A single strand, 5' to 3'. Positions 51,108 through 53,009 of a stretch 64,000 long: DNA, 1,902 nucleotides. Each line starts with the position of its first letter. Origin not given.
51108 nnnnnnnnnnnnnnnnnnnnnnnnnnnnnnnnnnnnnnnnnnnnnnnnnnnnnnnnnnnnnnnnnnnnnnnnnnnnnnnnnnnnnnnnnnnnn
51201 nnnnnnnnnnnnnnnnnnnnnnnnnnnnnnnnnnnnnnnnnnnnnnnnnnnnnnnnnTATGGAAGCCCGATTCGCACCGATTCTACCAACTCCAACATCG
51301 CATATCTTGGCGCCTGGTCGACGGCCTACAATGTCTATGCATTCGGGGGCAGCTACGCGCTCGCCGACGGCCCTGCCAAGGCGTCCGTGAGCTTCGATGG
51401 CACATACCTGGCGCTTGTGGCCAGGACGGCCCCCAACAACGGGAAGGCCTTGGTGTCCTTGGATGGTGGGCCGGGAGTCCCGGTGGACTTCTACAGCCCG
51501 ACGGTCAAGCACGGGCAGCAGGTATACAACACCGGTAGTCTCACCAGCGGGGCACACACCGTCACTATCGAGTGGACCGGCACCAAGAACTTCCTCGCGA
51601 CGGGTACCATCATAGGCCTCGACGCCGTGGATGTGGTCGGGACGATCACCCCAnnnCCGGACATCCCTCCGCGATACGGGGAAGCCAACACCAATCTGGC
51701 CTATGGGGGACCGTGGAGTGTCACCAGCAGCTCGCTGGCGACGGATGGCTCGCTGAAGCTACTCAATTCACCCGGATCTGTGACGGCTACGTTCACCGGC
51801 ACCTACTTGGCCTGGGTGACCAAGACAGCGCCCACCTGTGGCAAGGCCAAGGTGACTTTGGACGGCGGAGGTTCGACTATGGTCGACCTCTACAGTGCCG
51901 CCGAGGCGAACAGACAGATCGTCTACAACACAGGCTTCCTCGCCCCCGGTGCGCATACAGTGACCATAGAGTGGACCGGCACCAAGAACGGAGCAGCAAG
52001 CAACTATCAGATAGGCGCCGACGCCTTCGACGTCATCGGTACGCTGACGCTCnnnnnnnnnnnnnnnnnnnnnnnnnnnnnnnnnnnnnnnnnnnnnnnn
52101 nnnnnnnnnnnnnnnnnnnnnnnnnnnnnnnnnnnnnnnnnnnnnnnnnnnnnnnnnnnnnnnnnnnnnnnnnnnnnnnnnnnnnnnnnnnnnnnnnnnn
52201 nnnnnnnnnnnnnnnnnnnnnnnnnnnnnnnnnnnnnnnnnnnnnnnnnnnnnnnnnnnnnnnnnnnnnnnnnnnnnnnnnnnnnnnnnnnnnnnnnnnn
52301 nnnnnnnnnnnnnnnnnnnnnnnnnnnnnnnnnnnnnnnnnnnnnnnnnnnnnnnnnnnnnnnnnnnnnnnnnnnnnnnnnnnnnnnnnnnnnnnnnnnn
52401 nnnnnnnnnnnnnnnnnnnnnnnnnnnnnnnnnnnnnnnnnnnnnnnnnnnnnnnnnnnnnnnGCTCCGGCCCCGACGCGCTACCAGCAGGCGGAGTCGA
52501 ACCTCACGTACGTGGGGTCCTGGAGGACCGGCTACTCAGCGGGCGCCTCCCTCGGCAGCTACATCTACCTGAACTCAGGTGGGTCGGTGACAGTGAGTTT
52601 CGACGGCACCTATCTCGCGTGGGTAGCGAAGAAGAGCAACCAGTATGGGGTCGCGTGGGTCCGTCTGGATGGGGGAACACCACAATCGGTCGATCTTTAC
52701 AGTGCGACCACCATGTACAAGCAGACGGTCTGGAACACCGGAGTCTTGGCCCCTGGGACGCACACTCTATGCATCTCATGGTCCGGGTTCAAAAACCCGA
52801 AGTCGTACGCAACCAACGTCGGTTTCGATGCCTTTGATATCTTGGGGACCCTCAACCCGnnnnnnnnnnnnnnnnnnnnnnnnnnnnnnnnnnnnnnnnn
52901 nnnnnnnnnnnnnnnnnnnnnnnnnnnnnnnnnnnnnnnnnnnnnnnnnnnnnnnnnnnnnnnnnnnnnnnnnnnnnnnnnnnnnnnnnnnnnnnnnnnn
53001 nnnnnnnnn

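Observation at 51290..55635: Uncharacterised ~130-aa tandem module shared by two adjacent secreted proteins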

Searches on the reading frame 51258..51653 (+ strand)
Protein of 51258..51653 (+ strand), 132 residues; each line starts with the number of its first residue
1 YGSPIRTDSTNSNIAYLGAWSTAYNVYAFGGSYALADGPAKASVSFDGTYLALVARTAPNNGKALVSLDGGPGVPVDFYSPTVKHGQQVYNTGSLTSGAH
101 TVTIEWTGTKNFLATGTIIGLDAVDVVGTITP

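Call 8: search_protein_families(library=pfam, alignment_id=A1, max_evalue=1)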
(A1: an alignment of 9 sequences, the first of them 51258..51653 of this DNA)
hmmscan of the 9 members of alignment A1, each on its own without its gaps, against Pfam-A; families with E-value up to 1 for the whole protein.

A. member 1, window:51258-51653:+ (132 aa): 2 families
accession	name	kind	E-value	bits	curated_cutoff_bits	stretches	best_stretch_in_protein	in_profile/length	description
PF16640.11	Big_3_5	-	0.0028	18.6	35.5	1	60-114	27-77/88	Bacterial Ig-like domain (group 3)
PF17996.7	CE2_N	-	0.049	14.1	27.9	1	41-104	21-80/108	Carbohydrate esterase 2 N-terminal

B. families by the number of members that match (of 9 scanned): 4 families
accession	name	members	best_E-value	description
PF17996.7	CE2_N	7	3.9e-05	Carbohydrate esterase 2 N-terminal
PF16640.11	Big_3_5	3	0.00024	Bacterial Ig-like domain (group 3)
PF09926.15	DUF2158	1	0.034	Uncharacterized small protein (DUF2158)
PF06613.17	KorB_C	1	0.14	KorB C-terminal beta-barrel domain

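Call 9: search_solved_structures(query=A1, max_evalue=1, show_alignments=3)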
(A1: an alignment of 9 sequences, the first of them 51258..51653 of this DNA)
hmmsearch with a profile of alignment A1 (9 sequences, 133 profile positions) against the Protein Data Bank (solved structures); distinct sequences matched with E-value up to 1: 2.
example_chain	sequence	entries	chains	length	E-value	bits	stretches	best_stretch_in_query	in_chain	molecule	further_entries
3nqh_A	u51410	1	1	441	1.7e-07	34.3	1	35-111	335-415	Glycosyl hydrolase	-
6xi1_AAA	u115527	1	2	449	0.099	15.7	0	85-114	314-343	Flagellin hook IN motif family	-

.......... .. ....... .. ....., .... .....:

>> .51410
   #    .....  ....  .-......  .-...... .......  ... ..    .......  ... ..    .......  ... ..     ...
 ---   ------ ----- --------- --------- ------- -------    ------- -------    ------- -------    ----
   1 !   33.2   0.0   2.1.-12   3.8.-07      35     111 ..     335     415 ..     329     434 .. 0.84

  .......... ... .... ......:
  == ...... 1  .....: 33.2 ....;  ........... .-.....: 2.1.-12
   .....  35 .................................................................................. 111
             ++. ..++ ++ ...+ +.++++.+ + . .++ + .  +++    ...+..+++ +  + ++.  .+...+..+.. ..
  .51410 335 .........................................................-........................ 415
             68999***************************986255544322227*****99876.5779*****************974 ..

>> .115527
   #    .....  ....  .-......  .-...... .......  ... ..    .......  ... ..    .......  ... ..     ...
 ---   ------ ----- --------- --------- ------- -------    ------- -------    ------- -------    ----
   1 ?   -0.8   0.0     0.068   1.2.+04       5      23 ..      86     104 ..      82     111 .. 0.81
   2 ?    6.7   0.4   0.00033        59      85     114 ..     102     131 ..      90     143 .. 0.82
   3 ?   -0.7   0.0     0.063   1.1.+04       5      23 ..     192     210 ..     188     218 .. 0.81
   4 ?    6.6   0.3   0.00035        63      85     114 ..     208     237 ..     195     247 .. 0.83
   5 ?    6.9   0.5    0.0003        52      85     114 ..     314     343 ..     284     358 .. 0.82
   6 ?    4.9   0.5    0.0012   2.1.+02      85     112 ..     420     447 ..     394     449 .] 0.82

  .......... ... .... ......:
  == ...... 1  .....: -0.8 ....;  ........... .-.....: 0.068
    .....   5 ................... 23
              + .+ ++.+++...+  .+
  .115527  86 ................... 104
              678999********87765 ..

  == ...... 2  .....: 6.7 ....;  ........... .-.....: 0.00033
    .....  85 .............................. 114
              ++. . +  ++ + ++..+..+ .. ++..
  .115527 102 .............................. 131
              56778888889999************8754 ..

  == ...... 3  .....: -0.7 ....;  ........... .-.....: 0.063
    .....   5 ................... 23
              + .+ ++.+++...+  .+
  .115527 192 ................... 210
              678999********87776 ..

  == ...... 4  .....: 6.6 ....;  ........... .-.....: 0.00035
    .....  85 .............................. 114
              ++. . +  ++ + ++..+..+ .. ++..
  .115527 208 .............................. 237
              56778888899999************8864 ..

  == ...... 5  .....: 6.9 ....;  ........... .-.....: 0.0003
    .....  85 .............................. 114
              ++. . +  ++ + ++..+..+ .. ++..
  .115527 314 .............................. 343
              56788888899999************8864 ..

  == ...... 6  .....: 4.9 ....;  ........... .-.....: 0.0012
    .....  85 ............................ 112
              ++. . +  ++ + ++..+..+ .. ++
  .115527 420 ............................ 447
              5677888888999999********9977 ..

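Call 10: find_homologous_proteins(query=A1, max_evalue=0.001)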
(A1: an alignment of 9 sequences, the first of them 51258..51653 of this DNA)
Query A1 (9 sequences) (132 aa, profile of the alignment): 18 proteins with E <= 0.001 among 4106 candidates.
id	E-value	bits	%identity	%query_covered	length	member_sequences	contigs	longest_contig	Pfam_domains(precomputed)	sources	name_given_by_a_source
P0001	4.4e-80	284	45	95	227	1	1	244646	PF17996.8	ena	-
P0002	6.2e-56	206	46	95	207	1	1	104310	-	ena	-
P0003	4.0e-43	164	41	97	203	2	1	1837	-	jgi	-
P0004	6.6e-43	164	48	92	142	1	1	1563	-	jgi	jgi:hypothetical protein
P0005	2.5e-41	158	36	90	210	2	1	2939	PF13620.13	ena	-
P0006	1.9e-39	152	38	95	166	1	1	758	PF17996.8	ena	-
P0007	3.9e-39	151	41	92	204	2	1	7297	-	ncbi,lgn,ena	-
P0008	1.1e-38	150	42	97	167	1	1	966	PF17996.8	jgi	-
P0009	3.5e-38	148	39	92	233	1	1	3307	PF17996.8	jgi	jgi:hypothetical protein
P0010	3.3e-30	122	36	97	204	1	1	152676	-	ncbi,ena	-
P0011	4.5e-28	116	32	83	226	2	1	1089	PF17996.8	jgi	jgi:bacillopeptidase F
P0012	2.8e-23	100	43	64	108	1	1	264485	-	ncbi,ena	-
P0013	9.0e-23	98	33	92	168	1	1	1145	-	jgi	jgi:hypothetical protein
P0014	6.3e-21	92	40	58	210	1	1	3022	PF00188.33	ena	-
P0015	4.6e-20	90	33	90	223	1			-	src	-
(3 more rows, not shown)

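Call 17: search_protein_representatives(alignment_id=A1)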
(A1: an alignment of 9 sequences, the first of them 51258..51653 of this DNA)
Query: 9 sequences, 133 profile positions. Proteins with E-value up to 0.001 (for the whole library): 17050; up to 1e-10: 8822; up to 1e-30: 1727. The best 150 are listed.
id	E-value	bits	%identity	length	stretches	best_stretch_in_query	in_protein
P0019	0.0e+00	1076.4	-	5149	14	6-129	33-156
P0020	6.3e-296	980.8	-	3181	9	5-131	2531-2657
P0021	8.7e-286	948.0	-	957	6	3-132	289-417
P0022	1.7e-281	934.1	-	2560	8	4-131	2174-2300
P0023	4.3e-272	903.7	-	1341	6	2-132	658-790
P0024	2.5e-258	859.1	-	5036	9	4-132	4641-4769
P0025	1.3e-251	837.4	-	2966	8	5-131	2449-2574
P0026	1.1e-240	802.0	-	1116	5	2-132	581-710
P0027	9.0e-235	782.9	-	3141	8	3-131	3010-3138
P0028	4.8e-234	780.5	-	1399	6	2-132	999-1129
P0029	7.6e-229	763.7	-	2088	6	7-130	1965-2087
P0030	2.9e-226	755.4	-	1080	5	5-132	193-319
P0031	1.4e-225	753.2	-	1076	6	4-132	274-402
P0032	5.1e-220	735.1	-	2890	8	4-131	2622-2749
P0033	1.4e-219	733.7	-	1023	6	5-131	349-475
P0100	7.2e-140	475.7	-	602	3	2-130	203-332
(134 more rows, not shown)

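Call 25: search_protein_families(library=pfam, alignment_id=A2, max_evalue=0.00001)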
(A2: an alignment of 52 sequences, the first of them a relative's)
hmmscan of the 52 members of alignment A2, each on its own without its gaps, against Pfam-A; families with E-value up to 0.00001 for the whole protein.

A. member 1, P0021 (957 aa): 1 family
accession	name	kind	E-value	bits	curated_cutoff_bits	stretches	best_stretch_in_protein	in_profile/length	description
PF17996.7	CE2_N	-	2.1e-17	63.6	27.9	0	856-909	10-63/108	Carbohydrate esterase 2 N-terminal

B. families by the number of members that match (of 52 scanned): 30 families (the first 25 are shown)
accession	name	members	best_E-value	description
PF17996.7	CE2_N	51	1.4e-26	Carbohydrate esterase 2 N-terminal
PF01833.30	TIG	13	6.6e-42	IPT/TIG domain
PF00877.26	NLPC_P60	6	5.1e-27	NlpC/P60 family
PF00188.32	CAP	5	5.7e-17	Cysteine-rich secretory protein family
PF01520.23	Amidase_3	4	5.6e-54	N-acetylmuramoyl-L-alanine amidase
PF03734.19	YkuD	4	1.8e-18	L,D-transpeptidase catalytic domain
PF00963.24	Cohesin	4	2.8e-16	Cohesin domain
PF01471.23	PG_binding_1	4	2.2e-14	Putative peptidoglycan binding domain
PF07676.18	PD40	3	3.1e-17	WD40-like Beta Propeller Repeat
PF16990.11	CBM_35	2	5e-12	Carbohydrate binding module (family 35)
PF00933.27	Glyco_hydro_3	1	3.3e-52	Glycosyl hydrolase family 3 N terminal domain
PF25778.1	DUF7948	1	4e-42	Domain of unknown function (DUF7948)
PF01522.26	Polysacc_deac_1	1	8e-25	Polysaccharide deacetylase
PF07550.17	Shr-like_HID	1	1.1e-15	Heme-binding protein Shr-like, Hb-interacting domain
PF22433.2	MtxA_IG-like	1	3.8e-15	Magnetotaxis protein MtxA, Immunoglobulin-like domain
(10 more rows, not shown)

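Call 42: search_protein_families(library=pfam, proteins=[P0030, P0100], max_evalue=0.0001)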
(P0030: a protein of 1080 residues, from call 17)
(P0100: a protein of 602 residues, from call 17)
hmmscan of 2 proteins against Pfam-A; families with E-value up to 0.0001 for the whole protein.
P0030 (1080 aa): 3 families
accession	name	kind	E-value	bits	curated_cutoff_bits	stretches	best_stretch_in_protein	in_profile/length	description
PF01520.23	Amidase_3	-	4.1e-35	121.8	27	1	875-1073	1-172/174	N-acetylmuramoyl-L-alanine amidase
PF00877.26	NLPC_P60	-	3.1e-26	91.8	23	1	88-183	1-97/105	NlpC/P60 family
PF17996.7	CE2_N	-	2e-14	54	27.9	0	759-834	9-80/108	Carbohydrate esterase 2 N-terminal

P0100 (602 aa): 4 families
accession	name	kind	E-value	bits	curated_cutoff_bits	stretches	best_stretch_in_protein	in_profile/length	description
PF17996.7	CE2_N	-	2.3e-16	60.2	27.9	0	506-575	15-80/108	Carbohydrate esterase 2 N-terminal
PF01551.29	Peptidase_M23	-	1.8e-09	38.1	28.7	1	70-180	2-91/96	Peptidase family M23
PF18669.6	Trp_ring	-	3e-05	24.6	27.1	0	504-540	14-49/51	Trimeric autotransporter adhesin Trp ring domain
PF02747.20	PCNA_C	-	3.4e-05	24.5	23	0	244-281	76-113/128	Proliferating cell nuclear antigen, C-terminal domain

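Call 58: search_protein_families(library=pfam, proteins=[window:51258-51653:+], max_evalue=1)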
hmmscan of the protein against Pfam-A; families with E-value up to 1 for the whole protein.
window:51258-51653:+ (132 aa): 2 families
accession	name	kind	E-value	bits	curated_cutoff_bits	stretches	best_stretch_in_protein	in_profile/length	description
PF16640.11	Big_3_5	-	0.0028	18.6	35.5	1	60-114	27-77/88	Bacterial Ig-like domain (group 3)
PF17996.7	CE2_N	-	0.049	14.1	27.9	1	41-104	21-80/108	Carbohydrate esterase 2 N-terminal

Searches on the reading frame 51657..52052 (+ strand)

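Call 58: search_protein_families(library=pfam, proteins=[window:51657-52052:+], max_evalue=1)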
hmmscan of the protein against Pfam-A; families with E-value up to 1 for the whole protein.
window:51657-52052:+ (132 aa): 2 families
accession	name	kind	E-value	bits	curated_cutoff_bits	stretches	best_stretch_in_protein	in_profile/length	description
PF16640.11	Big_3_5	-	0.00024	22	35.5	1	38-116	4-79/88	Bacterial Ig-like domain (group 3)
PF17996.7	CE2_N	-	0.0095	16.4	27.9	1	38-104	18-80/108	Carbohydrate esterase 2 N-terminal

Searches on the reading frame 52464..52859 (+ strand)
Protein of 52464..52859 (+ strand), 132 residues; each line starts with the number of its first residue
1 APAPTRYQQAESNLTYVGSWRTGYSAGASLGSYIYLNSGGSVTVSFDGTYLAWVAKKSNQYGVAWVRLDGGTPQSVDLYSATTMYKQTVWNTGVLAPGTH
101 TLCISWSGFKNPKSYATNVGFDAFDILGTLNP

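Call 58: search_protein_families(library=pfam, proteins=[window:52464-52859:+], max_evalue=1)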
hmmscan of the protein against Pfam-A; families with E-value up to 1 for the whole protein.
window:52464-52859:+ (132 aa): 3 families
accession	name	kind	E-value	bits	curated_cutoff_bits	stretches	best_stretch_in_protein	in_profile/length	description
PF17996.7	CE2_N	-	0.0021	18.6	27.9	1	35-104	15-80/108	Carbohydrate esterase 2 N-terminal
PF09926.15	DUF2158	-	0.034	14.3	22.3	1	32-67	4-35/50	Uncharacterized small protein (DUF2158)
PF06613.17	KorB_C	-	0.14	12.5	25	1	42-78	10-48/59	KorB C-terminal beta-barrel domain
